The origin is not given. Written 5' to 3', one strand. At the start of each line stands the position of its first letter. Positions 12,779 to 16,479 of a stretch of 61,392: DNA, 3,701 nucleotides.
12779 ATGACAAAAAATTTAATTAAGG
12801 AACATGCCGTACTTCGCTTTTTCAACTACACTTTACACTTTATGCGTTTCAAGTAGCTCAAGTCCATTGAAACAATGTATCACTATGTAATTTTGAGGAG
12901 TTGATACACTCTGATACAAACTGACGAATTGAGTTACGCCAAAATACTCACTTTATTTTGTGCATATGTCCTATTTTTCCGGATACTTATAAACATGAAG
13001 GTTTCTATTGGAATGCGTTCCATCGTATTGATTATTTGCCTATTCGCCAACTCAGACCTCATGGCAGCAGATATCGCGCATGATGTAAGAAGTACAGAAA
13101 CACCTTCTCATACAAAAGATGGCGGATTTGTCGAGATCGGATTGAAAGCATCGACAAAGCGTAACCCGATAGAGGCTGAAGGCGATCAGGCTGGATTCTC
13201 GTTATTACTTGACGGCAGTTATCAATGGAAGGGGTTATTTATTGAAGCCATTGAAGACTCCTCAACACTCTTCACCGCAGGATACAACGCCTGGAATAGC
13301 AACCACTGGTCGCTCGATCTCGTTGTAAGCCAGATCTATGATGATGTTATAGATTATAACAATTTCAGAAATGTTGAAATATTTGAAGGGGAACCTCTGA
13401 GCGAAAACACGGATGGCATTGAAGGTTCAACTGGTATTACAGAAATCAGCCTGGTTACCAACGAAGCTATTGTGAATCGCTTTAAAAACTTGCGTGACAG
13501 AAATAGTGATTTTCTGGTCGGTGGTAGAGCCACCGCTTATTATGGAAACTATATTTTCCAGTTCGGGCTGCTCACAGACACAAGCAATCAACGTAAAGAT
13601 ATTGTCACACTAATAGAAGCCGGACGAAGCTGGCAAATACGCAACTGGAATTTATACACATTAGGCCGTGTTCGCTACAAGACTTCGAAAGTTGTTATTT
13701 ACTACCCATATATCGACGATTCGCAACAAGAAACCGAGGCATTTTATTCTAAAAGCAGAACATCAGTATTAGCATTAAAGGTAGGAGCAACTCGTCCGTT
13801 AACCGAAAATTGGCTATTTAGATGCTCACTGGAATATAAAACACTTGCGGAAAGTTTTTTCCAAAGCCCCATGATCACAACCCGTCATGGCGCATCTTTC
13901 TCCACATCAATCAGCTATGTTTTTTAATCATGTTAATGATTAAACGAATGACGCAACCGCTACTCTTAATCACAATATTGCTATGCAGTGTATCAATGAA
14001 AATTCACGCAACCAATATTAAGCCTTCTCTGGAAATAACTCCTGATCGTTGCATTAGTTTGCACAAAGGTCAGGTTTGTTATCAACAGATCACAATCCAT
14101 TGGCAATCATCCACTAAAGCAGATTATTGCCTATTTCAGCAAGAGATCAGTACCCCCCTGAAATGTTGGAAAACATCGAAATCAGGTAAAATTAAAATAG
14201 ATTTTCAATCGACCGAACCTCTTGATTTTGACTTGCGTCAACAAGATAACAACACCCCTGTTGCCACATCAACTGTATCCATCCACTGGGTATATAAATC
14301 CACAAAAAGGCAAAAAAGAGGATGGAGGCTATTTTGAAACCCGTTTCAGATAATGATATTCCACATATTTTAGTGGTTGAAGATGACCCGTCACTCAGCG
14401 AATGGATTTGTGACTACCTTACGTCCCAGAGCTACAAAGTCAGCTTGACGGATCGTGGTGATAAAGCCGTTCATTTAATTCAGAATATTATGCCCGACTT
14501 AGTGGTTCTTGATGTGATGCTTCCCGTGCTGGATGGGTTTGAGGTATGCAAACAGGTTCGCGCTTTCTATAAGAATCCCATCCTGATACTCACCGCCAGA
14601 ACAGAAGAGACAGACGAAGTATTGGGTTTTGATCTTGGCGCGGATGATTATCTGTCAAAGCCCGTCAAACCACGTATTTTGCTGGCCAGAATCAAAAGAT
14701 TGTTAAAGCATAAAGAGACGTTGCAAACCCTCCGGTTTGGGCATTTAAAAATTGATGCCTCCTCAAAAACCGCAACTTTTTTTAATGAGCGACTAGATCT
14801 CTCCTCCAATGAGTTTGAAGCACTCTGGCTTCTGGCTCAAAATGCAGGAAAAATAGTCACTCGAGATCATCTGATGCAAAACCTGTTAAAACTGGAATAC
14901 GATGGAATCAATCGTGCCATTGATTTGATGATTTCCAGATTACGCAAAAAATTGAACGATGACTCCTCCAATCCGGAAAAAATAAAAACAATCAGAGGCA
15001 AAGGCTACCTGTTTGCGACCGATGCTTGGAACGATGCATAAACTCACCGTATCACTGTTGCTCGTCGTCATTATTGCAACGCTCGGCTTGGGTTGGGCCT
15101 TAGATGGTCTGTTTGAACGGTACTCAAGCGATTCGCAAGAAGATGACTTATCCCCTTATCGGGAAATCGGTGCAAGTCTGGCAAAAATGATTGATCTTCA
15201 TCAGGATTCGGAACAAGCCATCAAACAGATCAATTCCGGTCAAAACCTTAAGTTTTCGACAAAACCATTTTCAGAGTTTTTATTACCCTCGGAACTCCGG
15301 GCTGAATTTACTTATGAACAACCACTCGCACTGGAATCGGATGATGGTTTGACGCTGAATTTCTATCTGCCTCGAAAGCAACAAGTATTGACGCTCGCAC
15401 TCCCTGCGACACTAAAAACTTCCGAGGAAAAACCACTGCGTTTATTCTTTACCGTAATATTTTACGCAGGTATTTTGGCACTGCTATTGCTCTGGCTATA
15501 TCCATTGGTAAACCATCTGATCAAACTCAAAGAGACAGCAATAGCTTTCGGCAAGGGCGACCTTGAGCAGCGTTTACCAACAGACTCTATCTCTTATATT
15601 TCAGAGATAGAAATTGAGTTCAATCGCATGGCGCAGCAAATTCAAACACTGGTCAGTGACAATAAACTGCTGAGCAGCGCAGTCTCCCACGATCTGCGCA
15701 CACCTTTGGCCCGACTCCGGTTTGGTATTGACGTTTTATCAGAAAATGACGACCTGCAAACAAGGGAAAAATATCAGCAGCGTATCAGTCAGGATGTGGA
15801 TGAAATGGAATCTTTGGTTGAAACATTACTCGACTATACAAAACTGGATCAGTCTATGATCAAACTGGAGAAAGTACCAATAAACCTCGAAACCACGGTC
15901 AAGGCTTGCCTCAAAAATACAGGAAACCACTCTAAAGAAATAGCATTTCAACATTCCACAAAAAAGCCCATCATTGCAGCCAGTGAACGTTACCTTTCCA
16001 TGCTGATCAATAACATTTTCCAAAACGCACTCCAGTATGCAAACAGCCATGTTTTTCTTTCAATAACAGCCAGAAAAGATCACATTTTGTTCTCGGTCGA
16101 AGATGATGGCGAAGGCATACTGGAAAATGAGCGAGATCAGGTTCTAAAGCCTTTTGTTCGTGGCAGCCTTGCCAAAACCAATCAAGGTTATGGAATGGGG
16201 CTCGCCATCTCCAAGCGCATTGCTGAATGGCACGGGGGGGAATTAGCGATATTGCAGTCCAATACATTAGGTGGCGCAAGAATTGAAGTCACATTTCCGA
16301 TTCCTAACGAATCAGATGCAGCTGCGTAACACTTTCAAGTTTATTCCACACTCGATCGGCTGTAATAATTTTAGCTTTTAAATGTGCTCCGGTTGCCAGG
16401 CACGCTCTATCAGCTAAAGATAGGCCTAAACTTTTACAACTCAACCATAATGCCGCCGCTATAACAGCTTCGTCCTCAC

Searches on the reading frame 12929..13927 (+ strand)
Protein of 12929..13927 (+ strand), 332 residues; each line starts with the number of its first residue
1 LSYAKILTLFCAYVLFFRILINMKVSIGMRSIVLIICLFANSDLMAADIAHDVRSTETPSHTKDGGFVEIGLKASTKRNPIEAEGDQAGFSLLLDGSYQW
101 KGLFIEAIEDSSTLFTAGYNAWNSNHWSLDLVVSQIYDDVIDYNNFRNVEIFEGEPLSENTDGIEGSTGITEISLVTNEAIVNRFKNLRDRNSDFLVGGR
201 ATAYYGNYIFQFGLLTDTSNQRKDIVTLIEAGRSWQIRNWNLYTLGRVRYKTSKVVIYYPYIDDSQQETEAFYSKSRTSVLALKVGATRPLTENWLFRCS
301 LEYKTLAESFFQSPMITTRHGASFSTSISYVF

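Call 62: search_protein_families(library=pfam, proteins=[window:12929-13927:+], max_evalue=0.00001)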
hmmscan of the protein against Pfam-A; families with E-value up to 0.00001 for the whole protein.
window:12929-13927:+ (332 aa): 1 family
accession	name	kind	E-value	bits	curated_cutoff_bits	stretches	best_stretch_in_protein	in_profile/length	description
PF06629.18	MipA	-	3.4e-20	73.6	24.2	1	88-332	17-221/221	MltA-interacting protein MipA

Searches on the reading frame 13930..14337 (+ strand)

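Call 64: search_protein_families(library=pfam, proteins=[window:13930-14337:+], max_evalue=0.001)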
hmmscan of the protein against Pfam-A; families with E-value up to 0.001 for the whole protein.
window:13930-14337:+ (135 aa): 1 family
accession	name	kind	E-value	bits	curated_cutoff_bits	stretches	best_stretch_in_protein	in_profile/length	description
PF11456.13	DUF3019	-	4.8e-29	101.3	25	1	34-134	1-102/102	Protein of unknown function (DUF3019)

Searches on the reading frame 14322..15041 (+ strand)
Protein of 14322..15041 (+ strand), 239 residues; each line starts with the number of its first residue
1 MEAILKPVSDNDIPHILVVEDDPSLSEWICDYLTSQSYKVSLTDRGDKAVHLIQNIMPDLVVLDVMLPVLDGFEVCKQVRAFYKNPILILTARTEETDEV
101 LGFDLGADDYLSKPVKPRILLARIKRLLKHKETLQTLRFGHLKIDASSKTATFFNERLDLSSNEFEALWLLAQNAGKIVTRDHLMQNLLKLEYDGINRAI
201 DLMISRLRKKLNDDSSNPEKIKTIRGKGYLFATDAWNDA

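Call 64: search_protein_families(library=pfam, proteins=[window:14322-15041:+], max_evalue=0.001)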
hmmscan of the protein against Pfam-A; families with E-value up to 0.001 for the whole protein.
window:14322-15041:+ (239 aa): 2 families
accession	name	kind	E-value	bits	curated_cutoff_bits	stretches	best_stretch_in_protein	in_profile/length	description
PF00072.30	Response_reg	-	4.1e-25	88.6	30.2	1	16-125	1-111/111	Response regulator receiver domain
PF00486.34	Trans_reg_C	-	3.4e-23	81.9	26.2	1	156-231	2-77/77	Transcriptional regulatory protein, C terminal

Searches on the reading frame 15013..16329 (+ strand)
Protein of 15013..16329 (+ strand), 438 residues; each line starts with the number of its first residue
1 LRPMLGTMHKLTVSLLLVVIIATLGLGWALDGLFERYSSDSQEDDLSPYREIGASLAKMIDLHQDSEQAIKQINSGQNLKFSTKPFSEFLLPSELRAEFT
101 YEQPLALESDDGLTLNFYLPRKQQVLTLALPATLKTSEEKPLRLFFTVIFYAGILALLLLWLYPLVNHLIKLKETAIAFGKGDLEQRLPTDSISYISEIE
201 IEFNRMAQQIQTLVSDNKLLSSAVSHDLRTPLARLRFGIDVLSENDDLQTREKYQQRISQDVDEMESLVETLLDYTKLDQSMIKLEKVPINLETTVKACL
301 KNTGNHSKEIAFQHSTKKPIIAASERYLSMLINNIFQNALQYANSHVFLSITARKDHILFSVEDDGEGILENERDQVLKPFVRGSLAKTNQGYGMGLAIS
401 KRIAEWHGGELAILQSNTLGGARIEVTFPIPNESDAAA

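Call 62: search_protein_families(library=pfam, proteins=[window:15013-16329:+], max_evalue=0.00001)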
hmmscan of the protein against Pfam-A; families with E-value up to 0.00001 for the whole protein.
window:15013-16329:+ (438 aa): 2 families
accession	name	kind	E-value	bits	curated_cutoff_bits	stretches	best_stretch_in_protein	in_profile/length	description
PF02518.31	HATPase_c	-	3.4e-20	73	26.4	1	325-431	3-110/111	Histidine kinase-, DNA gyrase B-, and HSP90-like ATPase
PF00512.31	HisKA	-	1.4e-12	47.9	26.9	1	220-280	5-65/66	His Kinase A (phospho-acceptor) domain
